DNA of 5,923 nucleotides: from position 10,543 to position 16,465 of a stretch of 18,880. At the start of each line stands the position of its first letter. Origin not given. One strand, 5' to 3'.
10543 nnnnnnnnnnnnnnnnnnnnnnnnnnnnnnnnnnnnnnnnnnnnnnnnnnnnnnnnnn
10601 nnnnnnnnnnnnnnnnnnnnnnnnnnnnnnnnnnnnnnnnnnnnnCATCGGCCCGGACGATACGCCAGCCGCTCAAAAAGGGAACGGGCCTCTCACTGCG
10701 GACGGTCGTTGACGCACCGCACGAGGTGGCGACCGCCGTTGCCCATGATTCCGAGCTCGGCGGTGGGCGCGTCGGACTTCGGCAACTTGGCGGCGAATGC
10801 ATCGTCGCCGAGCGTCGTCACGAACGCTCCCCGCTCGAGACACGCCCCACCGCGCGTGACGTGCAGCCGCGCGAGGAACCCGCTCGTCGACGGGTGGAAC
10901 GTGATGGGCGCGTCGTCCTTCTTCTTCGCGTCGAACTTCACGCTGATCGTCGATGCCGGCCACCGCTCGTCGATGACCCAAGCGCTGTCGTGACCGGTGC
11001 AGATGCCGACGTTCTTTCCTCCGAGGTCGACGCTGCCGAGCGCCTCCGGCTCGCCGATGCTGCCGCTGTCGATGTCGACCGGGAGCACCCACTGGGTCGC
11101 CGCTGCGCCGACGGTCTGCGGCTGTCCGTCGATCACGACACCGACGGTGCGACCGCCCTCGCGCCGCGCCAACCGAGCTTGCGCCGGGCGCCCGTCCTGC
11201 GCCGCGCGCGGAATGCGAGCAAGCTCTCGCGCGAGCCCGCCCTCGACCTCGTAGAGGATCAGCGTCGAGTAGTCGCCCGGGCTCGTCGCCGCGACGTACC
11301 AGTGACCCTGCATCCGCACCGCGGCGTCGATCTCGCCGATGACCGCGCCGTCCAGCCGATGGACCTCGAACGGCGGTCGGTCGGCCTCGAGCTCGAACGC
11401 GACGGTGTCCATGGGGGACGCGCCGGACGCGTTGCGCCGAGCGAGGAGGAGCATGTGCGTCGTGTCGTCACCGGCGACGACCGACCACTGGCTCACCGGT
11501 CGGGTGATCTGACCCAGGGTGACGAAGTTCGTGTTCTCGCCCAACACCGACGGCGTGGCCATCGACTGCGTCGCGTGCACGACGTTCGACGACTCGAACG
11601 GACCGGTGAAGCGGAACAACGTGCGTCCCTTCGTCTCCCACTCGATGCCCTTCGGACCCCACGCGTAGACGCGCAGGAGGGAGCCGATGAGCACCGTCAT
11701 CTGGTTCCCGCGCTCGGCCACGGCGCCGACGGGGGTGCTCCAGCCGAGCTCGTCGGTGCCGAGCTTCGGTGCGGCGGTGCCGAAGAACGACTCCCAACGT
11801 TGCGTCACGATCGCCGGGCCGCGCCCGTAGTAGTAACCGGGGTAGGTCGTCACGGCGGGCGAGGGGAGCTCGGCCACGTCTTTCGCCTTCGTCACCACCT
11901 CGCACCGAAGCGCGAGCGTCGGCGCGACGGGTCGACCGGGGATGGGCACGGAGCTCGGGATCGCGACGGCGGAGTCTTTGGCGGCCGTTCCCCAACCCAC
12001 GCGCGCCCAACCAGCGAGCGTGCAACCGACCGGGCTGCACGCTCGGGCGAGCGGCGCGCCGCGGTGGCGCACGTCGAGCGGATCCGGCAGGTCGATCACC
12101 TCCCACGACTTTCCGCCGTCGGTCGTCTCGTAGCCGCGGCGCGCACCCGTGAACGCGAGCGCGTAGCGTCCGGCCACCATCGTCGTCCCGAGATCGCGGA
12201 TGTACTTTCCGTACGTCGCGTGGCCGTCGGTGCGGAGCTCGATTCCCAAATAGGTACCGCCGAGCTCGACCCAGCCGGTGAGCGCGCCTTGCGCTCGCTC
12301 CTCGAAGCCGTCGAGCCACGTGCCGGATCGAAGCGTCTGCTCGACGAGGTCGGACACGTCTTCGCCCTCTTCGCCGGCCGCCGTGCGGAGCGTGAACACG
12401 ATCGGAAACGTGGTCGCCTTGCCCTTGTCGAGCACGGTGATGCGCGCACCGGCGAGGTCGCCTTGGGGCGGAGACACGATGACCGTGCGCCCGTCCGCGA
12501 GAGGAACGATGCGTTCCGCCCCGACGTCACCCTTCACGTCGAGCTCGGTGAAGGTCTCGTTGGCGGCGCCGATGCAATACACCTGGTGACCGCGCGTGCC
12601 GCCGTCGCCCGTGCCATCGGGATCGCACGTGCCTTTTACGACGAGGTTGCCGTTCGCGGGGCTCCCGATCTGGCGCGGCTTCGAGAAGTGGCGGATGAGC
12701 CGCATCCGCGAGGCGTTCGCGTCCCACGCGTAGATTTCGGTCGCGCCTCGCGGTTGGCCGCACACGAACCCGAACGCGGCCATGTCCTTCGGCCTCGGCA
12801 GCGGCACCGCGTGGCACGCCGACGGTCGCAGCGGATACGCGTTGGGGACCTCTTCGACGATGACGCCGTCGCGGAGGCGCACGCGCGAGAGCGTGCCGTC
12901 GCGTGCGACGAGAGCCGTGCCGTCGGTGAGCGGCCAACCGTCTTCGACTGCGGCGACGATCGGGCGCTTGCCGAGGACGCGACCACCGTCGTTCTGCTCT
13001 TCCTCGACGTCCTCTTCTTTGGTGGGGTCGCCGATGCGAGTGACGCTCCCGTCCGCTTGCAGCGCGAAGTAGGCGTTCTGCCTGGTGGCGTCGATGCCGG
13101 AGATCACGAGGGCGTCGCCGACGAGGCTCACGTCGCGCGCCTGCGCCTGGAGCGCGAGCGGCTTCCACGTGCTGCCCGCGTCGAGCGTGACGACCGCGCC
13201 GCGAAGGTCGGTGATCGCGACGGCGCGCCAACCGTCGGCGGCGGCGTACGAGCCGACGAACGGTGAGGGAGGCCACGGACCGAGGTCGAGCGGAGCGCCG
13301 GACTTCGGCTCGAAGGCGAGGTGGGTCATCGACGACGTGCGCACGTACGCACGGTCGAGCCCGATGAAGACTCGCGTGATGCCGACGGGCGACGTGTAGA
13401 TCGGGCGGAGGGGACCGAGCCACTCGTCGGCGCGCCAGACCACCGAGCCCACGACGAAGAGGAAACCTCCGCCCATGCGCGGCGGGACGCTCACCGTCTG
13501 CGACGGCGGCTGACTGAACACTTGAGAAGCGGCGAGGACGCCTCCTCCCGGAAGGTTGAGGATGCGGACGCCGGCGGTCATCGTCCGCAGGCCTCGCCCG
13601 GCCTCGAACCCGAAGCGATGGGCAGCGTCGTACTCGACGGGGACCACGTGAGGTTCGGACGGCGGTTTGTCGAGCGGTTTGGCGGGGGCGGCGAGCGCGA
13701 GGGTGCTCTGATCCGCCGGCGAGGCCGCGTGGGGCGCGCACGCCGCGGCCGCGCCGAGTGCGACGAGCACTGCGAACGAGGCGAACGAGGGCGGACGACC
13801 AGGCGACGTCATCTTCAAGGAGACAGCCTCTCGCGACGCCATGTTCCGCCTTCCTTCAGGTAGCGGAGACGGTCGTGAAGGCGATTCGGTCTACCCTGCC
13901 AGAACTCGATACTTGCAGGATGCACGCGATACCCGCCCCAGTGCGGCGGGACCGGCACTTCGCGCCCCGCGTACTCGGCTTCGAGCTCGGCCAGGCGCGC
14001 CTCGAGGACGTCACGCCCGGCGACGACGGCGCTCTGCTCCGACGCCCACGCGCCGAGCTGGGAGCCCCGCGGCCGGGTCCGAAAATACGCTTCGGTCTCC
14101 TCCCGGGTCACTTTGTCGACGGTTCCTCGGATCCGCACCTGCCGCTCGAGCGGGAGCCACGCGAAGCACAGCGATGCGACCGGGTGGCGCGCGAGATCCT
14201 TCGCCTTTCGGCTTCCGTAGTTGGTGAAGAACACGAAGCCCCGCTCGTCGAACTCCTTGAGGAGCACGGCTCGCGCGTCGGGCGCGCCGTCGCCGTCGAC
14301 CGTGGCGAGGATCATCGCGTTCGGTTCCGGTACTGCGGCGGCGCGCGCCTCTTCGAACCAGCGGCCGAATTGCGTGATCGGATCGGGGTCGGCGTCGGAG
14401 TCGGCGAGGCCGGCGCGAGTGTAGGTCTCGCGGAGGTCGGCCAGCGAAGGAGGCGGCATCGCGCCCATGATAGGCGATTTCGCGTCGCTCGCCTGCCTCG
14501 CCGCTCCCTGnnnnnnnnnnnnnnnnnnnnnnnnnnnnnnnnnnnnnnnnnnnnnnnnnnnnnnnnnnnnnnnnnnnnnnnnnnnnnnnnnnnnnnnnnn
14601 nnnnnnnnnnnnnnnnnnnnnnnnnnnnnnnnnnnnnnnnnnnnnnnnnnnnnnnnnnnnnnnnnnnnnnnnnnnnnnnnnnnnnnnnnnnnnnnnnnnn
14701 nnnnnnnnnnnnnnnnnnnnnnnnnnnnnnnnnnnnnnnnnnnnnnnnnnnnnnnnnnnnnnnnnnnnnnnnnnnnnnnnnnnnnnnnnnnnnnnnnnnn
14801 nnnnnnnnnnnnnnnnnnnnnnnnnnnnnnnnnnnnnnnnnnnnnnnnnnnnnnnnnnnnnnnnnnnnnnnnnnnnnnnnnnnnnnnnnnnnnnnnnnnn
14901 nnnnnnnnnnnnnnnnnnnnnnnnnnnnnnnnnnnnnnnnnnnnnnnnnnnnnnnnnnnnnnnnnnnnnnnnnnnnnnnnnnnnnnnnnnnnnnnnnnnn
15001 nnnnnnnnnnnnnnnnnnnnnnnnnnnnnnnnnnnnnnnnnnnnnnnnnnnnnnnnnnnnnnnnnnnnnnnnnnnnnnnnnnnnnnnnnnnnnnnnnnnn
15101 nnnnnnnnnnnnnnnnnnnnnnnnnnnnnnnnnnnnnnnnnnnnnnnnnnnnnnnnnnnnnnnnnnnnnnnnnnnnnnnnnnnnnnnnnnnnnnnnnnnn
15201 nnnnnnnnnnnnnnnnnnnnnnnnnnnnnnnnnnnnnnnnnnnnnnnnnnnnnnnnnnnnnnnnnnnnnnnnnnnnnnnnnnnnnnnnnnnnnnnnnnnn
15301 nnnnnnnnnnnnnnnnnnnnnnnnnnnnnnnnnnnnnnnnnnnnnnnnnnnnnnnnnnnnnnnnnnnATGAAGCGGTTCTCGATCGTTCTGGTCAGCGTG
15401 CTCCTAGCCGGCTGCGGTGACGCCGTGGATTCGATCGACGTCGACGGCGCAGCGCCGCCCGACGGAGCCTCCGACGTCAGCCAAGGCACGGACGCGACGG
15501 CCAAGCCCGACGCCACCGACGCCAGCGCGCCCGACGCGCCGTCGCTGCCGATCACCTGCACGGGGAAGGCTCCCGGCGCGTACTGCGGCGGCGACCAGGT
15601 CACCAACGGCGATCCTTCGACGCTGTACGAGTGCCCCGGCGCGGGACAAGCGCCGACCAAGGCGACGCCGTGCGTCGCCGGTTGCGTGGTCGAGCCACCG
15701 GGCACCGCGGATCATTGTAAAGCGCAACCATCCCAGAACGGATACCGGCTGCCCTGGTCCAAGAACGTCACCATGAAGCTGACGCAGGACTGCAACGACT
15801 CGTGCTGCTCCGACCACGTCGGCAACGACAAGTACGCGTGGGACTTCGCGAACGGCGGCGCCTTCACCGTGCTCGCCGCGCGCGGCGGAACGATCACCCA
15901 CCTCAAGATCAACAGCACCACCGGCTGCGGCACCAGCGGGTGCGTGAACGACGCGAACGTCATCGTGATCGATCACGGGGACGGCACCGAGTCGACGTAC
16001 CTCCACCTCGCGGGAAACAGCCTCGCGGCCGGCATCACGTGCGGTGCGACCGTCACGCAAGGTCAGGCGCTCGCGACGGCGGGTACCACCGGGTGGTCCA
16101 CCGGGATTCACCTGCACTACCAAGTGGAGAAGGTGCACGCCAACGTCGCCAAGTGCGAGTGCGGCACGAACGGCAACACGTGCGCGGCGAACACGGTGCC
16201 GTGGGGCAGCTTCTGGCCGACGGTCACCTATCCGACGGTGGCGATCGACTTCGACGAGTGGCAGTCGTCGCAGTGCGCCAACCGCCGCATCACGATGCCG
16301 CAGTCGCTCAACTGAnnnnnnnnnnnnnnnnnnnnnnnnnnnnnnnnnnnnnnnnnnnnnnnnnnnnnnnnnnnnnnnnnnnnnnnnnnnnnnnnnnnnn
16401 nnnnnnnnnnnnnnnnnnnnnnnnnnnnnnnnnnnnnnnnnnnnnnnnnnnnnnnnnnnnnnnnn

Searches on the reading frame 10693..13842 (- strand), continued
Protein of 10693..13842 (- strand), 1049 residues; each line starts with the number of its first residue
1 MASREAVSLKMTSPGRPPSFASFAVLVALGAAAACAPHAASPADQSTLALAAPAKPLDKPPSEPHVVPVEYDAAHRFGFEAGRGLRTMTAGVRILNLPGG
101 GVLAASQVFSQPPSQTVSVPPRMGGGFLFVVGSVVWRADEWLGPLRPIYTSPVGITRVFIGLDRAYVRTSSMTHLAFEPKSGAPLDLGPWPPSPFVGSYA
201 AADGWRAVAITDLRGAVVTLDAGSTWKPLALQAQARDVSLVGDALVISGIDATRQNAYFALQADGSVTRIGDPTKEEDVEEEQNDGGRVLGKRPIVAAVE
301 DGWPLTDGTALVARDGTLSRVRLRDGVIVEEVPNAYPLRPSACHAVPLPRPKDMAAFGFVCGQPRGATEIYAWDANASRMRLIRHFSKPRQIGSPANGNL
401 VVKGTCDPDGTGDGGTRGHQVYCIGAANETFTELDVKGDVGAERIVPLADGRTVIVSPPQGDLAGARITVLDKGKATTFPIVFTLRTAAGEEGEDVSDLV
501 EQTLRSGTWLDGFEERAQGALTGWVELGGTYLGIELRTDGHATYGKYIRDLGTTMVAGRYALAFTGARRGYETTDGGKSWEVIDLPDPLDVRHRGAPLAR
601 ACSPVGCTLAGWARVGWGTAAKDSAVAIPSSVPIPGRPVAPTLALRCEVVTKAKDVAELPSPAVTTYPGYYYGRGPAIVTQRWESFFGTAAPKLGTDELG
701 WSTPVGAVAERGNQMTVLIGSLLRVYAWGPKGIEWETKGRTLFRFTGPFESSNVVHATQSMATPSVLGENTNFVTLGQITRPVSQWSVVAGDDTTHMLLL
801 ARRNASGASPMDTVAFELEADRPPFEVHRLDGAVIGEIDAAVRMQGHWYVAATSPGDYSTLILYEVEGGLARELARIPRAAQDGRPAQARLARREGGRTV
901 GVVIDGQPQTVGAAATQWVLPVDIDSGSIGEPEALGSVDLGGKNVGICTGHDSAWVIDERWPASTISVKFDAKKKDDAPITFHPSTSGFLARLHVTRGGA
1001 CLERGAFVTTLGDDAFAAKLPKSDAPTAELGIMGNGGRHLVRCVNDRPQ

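Call 69: list_cluster_members(proteins=[P0499, P0497, P0496, P0492, P0490, P0484, P0477, P0463, P0442, P0414])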
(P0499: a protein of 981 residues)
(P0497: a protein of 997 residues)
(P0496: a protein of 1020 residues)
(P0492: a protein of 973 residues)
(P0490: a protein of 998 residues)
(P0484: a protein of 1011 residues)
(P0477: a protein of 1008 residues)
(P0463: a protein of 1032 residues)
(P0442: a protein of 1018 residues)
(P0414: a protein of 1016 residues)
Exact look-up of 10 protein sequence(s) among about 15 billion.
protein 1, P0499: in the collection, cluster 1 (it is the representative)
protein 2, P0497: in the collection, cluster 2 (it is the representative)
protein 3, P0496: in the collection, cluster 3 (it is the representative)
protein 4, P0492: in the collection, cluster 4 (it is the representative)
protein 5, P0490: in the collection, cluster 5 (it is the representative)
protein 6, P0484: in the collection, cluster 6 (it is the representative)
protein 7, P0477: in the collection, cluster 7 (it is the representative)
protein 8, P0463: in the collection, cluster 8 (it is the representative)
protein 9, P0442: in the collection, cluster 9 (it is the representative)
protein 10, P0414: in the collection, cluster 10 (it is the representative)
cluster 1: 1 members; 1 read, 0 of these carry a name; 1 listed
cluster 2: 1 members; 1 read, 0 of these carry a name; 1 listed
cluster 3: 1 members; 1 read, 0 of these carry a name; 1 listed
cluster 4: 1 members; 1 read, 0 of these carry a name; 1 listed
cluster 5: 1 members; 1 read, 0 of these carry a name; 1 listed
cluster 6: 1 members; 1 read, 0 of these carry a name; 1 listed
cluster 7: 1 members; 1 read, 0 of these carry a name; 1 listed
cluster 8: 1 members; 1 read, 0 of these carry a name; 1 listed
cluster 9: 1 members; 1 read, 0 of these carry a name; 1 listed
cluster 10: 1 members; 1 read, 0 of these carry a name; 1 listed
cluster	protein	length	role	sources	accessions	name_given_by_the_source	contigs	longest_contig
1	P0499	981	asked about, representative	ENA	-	-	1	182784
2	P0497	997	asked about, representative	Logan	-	-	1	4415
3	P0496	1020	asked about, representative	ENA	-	-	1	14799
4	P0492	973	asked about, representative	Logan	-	-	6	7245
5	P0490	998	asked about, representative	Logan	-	-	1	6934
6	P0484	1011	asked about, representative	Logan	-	-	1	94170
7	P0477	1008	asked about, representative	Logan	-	-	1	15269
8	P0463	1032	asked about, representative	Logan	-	-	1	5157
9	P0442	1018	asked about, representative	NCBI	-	-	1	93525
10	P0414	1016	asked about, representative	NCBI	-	-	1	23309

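Call 70: find_encoding_contigs(protein=P0499, flank=8000, max_places=1)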
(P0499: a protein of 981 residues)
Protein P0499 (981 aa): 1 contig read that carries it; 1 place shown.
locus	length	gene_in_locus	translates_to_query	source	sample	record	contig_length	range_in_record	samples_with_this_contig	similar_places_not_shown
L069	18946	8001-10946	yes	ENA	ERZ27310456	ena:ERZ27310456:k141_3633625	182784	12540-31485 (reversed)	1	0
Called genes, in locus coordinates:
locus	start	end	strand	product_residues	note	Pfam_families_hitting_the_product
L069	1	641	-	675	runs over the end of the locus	PF03781:FGE-sulfatase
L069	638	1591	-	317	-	PF07719:TPR_2 (faint)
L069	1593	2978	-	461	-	PF00069:Pkinase, PF07714:PK_Tyr_Ser-Thr, PF01636:APH (faint), PF03109:ABC1 (weak), PF14531:Kinase-like (weak)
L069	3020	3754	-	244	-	PF13505:OMP_b-brl (weak)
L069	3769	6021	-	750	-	PF17764:PriA_3primeBD, PF04851:ResIII, PF00270:DEAD, PF18319:Zn_ribbon_PriA, PF00271:Helicase_C, PF18074:PriA_C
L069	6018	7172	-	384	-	PF00069:Pkinase, PF07714:PK_Tyr_Ser-Thr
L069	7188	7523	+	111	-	PF12321:DUF3634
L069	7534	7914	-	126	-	-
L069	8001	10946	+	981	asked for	-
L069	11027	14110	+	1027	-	PF00756:Esterase (faint)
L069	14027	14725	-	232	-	PF00072:Response_reg, PF00486:Trans_reg_C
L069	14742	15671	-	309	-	PF00512:HisKA, PF02518:HATPase_c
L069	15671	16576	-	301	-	PF08501:Shikimate_dh_N, PF18317:SDH_C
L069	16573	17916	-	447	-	PF13742:tRNA_anti_2, PF01336:tRNA_anti-codon, PF02601:Exonuc_VII_L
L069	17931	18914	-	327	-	-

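Call 71: find_encoding_contigs(protein=P0442, flank=8000, max_places=1)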
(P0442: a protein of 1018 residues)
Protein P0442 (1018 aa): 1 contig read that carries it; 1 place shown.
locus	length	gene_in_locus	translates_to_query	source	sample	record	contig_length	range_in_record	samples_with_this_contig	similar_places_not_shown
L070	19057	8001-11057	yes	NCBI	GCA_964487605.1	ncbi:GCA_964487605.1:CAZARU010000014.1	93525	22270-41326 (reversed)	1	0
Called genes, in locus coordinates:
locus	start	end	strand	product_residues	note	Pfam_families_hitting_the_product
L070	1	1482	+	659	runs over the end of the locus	-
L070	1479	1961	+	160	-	PF02367:TsaE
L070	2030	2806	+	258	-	PF02405:MlaE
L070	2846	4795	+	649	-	PF00884:Sulfatase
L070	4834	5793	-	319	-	PF02445:NadA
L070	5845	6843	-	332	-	PF02511:Thy1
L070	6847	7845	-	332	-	PF01118:Semialdhyde_dh, PF02774:Semialdhyde_dhC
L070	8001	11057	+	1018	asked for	-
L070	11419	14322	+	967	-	PF02368:Big_2 (weak), PF00756:Esterase (faint)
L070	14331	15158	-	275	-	PF03807:F420_oxidored, PF14748:P5CR_dimer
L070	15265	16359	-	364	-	PF00226:DnaJ, PF01556:DnaJ_C, PF00684:DnaJ_CXXCXGXG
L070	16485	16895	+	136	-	PF07238:PilZ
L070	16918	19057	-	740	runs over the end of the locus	-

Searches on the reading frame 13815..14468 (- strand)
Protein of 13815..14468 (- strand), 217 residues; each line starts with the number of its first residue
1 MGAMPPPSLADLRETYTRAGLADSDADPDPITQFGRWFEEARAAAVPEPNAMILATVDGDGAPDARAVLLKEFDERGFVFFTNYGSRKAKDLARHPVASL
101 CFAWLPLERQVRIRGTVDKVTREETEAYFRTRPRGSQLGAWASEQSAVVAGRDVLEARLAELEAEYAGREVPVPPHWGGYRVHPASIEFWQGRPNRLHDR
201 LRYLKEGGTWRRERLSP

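Call 4: search_protein_families(library=pfam, proteins=[window:13815-14468:-], max_evalue=0.01)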
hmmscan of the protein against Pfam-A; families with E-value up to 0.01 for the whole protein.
window:13815-14468:- (217 aa): 3 families
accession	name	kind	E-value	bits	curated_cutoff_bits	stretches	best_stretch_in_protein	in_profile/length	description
PF01243.27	PNPOx_N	-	3.1e-31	108.7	28.1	1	39-163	2-117/120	Pyridoxamine 5'-phosphate oxidase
PF10590.14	PNP_phzG_C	-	9.4e-21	73.9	27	1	177-217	1-42/42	Pyridoxine 5'-phosphate oxidase C-terminal dimerisation region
PF12766.13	Pyridox_oxase_2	-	1.9e-06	28.8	26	1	45-118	17-97/100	Pyridoxamine 5'-phosphate oxidase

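Call 5: search_protein_families(library=ncbifam, proteins=[window:13815-14468:-], max_evalue=0.01)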
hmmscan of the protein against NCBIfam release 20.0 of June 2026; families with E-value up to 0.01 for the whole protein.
window:13815-14468:- (217 aa): 5 families
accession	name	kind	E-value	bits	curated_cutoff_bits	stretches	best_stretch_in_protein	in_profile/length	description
NF004231.0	PRK05679.1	subfamily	9.3e-92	306.3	129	1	8-217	4-213/213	pyridoxal 5'-phosphate synthase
TIGR00558.3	pdxH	equivalog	7.4e-85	283.3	180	1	29-217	1-190/190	pyridoxamine 5'-phosphate oxidase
NF038138.1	phena_PhzG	equivalog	2.5e-50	171.1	270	1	29-217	19-206/206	phenazine biosynthesis FMN-dependent oxidase PhzG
TIGR03618.1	Rv1155_F420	subfamily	2.6e-10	40.6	79.05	1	47-125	6-85/127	TIGR03618 family F420-dependent PPOX class oxidoreductase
TIGR04026.2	PPOX_FMN_cyano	equivalog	5.5e-08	32.9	220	1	51-148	23-124/191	Npun_F5749 family FMN-dependent PPOX-type flavoprotein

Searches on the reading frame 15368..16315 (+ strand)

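Call 19: search_protein_families(library=pfam, proteins=[window:15368-16315:+], max_evalue=0.01)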
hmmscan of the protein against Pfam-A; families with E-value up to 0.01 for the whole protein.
window:15368-16315:+ (315 aa): 1 family
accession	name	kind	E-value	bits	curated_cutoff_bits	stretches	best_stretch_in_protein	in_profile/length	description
PF01551.29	Peptidase_M23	-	4.5e-14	52.9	28.7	1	157-258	5-92/96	Peptidase family M23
